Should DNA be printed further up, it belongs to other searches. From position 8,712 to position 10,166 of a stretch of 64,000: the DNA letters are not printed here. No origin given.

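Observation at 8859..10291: Two-gene cassette: small hydrophobic protein plus DUF3883-like nuclease-fold protein, a candidate uncharacterised defence or abortive-infection module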

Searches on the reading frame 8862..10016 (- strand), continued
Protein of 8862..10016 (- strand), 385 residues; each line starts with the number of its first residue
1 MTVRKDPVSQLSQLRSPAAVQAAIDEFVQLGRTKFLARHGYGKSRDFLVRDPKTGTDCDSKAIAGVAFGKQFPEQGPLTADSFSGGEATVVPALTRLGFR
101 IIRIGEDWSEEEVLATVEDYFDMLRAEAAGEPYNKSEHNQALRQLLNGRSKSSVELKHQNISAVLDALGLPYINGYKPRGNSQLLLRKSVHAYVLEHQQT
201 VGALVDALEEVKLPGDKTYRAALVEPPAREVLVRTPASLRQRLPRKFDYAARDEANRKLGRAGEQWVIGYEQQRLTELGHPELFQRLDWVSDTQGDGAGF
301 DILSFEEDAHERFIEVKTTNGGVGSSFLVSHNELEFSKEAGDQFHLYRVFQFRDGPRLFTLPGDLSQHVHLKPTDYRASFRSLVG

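Call 77: search_protein_families(proteins=[window:8862-9995:-, L011:9648-9947:+], library=phrogs, max_evalue=0.01)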
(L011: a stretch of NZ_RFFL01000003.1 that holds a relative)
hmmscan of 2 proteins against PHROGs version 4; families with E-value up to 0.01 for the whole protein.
window:8862-9995:- (378 aa): 0 families

L011:9648-9947:+ (100 aa): 0 families

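Call 79: fold_search(model_id=the predicted structure, library=afdb50)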
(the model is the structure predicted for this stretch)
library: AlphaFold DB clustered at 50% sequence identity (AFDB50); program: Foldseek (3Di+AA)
matches with E <= 10: 1379; with E <= 0.001: 993
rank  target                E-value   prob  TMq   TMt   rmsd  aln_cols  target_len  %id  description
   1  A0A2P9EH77            5.0e-59  1.00  0.81  0.72   3.9       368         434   99  Uncharacterized protein [Escherichia coli]
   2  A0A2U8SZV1            7.2e-50  1.00  0.65  0.37   5.2       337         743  100  DUF3883 containing protein [Pseudomonas aeruginosa]
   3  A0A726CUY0            5.1e-49  1.00  0.79  0.92   2.6       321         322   99  DUF3883 domain-containing protein (Fragment) [Salmonella enterica I]
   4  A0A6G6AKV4            1.5e-45  1.00  0.45  0.51  22.7       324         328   96  Uncharacterized protein [Escherichia coli]
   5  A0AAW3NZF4            8.1e-42  1.00  0.69  0.69   7.5       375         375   58  Protein NO VEIN C-terminal domain-containing protein [Burkholderia ubonensis]
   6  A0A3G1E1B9            5.4e-41  1.00  0.69  0.82   2.8       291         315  100  ScoMcrA-like N-terminal head domain-containing protein [Escherichia coli]
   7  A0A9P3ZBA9            9.8e-39  1.00  0.63  0.92   2.3       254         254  100  DUF3883 domain-containing protein (Fragment) [Citrobacter freundii]
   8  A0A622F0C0            7.3e-38  1.00  0.55  0.73   5.3       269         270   99  ScoMcrA-like N-terminal head domain-containing protein (Fragment) [Salmonella enterica]
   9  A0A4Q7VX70            1.6e-37  1.00  0.65  0.64  11.6       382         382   49  Uncharacterized protein DUF3883 [Rivibacter subsaxonicus]
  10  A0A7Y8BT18            8.7e-34  1.00  0.64  0.82   3.9       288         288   62  DUF3883 domain-containing protein (Fragment) [Pseudomonas gingeri]
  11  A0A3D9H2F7            2.4e-32  1.00  0.45  0.45  21.2       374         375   36  Uncharacterized protein DUF3883 [Aestuariispira insulae]
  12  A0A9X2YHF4            1.5e-30  1.00  0.57  0.55  11.4       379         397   35  DUF3883 domain-containing protein [Mycobacterium yunnanensis]
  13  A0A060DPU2            1.9e-30  1.00  0.42  0.42  26.8       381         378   35  Protein NO VEIN C-terminal domain-containing protein [Azospirillum argentinense]
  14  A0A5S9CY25            4.8e-30  1.00  0.49  0.79  20.0       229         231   94  ScoMcrA-like N-terminal head domain-containing protein [Escherichia coli]
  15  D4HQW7                9.7e-30  1.00  0.48  0.68   2.7       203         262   98  ScoMcrA-like N-terminal head domain-containing protein [Klebsiella pneumoniae]
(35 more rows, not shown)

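Call 81: get_annotated_region(hit=H35, flank=3000)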
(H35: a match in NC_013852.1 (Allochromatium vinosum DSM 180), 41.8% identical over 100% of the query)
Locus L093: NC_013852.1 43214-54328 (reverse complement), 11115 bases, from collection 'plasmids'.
description: Allochromatium vinosum DSM 180 plasmid pALVIN01, complete sequence
organism: Allochromatium vinosum DSM 180 (NCBI taxid 572477)
taxonomy: Bacteria; Pseudomonadota; Gammaproteobacteria; Chromatiales; Chromatiaceae; Allochromatium; Allochromatium vinosum; Allochromatium vinosum DSM 180
host: -; source: -; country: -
typing (MOB-suite, as given by PLSDB): non-mobilizable; replicon rep_cluster_1270
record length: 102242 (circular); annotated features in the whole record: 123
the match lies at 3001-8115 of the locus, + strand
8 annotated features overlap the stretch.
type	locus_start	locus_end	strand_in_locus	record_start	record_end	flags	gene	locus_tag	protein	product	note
CDS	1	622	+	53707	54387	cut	-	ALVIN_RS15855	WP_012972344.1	M15 family metallopeptidase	GO:0006508 - proteolysis [Evidence IEA]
CDS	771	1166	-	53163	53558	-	-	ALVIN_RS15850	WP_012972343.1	lysozyme inhibitor LprI family protein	-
CDS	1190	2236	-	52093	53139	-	-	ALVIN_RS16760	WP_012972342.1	hypothetical protein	-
CDS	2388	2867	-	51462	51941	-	-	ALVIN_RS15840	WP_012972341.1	cupin domain-containing protein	-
CDS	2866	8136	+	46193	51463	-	-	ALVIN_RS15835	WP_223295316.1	RecQ family ATP-dependent DNA helicase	GO:0006310 - DNA recombination [Evidence IEA]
CDS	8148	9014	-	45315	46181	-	-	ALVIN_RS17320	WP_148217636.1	hypothetical protein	-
CDS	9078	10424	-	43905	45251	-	-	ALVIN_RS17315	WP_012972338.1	restriction endonuclease subunit S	GO:0006304 - DNA modification [Evidence IEA]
CDS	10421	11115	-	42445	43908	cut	-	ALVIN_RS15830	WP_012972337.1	N-6 DNA methylase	GO:0006306 - DNA methylation [Evidence IEA]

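Call 82: get_annotated_region(hit=H40, flank=3000)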
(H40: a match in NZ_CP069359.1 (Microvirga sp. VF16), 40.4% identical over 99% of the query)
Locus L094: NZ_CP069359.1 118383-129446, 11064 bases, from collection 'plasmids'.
description: Microvirga sp. VF16 plasmid pMVF16-5, complete sequence
organism: Microvirga sp. VF16 (NCBI taxid 2807101)
taxonomy: Bacteria; Pseudomonadota; Alphaproteobacteria; Hyphomicrobiales; Methylobacteriaceae; Microvirga; Microvirga sp. VF16
host: -; source: Vachellia farnesiana,Cell culture; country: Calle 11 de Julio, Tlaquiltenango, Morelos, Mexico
typing (MOB-suite, as given by PLSDB): non-mobilizable
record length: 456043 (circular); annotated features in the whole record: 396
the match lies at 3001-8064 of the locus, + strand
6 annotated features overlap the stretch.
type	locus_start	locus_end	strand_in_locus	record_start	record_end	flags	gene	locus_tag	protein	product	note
CDS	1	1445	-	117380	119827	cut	-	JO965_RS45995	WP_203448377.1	DNA topoisomerase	GO:0006265 - DNA topological change [Evidence IEA]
CDS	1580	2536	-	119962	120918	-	-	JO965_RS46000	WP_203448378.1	IS630 family transposase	-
CDS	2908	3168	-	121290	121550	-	-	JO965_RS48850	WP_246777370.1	hypothetical protein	-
CDS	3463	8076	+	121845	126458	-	-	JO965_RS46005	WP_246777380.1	RecQ family ATP-dependent DNA helicase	GO:0006310 - DNA recombination [Evidence IEA]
CDS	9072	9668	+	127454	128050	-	-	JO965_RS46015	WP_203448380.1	hypothetical protein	-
CDS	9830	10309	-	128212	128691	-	rnhA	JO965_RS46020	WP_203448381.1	ribonuclease HI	-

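Call 83: get_annotated_region(hit=H42, flank=3000)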
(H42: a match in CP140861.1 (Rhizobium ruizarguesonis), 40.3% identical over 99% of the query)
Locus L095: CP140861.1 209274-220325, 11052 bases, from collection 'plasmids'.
description: Rhizobium ruizarguesonis strain TP23 plasmid pRlX5, complete sequence
organism: Rhizobium ruizarguesonis (NCBI taxid 2081791)
taxonomy: Bacteria; Pseudomonadota; Alphaproteobacteria; Hyphomicrobiales; Rhizobiaceae; Rhizobium; Rhizobium ruizarguesonis
host: -; source: Trifolium pratense,whole organism; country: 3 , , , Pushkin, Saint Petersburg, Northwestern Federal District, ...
typing (MOB-suite, as given by PLSDB): mobilizable; relaxase MOBQ
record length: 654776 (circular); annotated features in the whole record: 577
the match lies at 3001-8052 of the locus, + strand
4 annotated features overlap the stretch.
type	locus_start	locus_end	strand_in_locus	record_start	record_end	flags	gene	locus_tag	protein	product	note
CDS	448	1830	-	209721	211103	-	-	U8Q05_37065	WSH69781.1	alpha/beta fold hydrolase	-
CDS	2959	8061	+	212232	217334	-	-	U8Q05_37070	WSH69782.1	RecQ family ATP-dependent DNA helicase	-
CDS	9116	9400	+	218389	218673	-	-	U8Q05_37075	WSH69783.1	helix-turn-helix domain-containing protein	-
CDS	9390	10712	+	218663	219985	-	-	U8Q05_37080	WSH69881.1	HipA domain-containing protein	-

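Call 84: get_annotated_region(hit=H43, flank=3000)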
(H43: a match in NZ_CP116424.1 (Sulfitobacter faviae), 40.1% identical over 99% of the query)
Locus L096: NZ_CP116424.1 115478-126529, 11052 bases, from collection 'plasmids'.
description: Sulfitobacter faviae strain SCSIO W_1865 plasmid unnamed1, complete sequence
organism: Sulfitobacter faviae (NCBI taxid 1775881)
taxonomy: Bacteria; Pseudomonadota; Alphaproteobacteria; Rhodobacterales; Roseobacteraceae; Sulfitobacter; Sulfitobacter faviae
host: -; source: Hexacorallia,culture,Cold water coral; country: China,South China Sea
typing (MOB-suite, as given by PLSDB): non-mobilizable
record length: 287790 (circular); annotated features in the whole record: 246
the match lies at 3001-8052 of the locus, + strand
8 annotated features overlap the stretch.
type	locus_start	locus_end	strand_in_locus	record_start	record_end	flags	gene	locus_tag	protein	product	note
CDS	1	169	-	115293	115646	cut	tnpB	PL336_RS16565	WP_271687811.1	IS66 family insertion sequence element accessory protein TnpB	-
CDS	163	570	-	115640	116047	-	-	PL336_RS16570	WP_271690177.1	transposase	-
CDS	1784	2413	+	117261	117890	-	-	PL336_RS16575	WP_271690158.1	hypothetical protein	-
CDS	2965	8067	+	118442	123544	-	-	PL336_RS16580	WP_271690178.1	RecQ family ATP-dependent DNA helicase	GO:0006310 - DNA recombination [Evidence IEA]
CDS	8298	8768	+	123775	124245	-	-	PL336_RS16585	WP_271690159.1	hypothetical protein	-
CDS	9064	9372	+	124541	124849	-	-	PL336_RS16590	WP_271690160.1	hypothetical protein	-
CDS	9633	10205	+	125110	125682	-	-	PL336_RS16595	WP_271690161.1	isopropylmalate isomerase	-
CDS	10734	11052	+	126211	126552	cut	-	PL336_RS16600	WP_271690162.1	hypothetical protein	-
